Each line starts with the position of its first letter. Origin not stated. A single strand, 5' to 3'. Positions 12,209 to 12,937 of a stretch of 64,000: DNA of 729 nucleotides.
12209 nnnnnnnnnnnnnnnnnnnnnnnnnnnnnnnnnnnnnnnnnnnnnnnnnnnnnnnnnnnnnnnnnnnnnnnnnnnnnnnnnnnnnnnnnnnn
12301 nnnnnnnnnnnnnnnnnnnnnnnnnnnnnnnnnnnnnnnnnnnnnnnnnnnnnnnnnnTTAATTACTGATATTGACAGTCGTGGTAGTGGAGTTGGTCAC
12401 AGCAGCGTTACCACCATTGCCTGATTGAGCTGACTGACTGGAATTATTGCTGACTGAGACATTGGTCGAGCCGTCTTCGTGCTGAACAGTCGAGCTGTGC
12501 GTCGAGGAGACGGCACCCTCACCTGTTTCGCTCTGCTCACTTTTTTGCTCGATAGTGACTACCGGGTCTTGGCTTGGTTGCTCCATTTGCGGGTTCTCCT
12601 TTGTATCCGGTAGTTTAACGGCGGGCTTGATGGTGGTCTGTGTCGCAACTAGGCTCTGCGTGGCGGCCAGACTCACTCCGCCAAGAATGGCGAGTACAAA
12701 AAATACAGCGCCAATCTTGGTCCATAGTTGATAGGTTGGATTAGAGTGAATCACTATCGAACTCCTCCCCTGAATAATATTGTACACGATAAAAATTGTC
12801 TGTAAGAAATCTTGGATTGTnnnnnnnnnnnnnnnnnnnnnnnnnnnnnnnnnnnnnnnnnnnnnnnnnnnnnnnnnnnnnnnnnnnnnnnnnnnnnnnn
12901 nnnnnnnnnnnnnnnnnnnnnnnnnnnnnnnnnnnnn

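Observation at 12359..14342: SipW-type signal peptidase fused to a TM/Asn-Thr-rich tail, with TasA-like substrate and a paralogous tail-only protein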

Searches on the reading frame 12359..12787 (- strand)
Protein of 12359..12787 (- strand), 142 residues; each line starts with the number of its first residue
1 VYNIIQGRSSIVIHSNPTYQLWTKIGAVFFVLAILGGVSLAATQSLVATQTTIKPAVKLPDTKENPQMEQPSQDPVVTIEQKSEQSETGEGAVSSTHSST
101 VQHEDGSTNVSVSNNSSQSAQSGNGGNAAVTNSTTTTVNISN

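Call 3: search_protein_families(library=pfam, proteins=[window:12359-12787:-], max_evalue=0.1)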
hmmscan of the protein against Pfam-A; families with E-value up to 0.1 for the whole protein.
window:12359-12787:- (142 aa): 1 family
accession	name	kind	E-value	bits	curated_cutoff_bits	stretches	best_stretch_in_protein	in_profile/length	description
PF22251.1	PFF1_TM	-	0.014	15.4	32.3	1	18-122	87-194/300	Vacuolar membrane protease, transmembrane domain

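Call 4: search_protein_families(library=ncbifam, proteins=[window:12359-12787:-], max_evalue=0.1)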
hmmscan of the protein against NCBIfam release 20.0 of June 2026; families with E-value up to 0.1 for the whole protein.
window:12359-12787:- (142 aa): 0 families
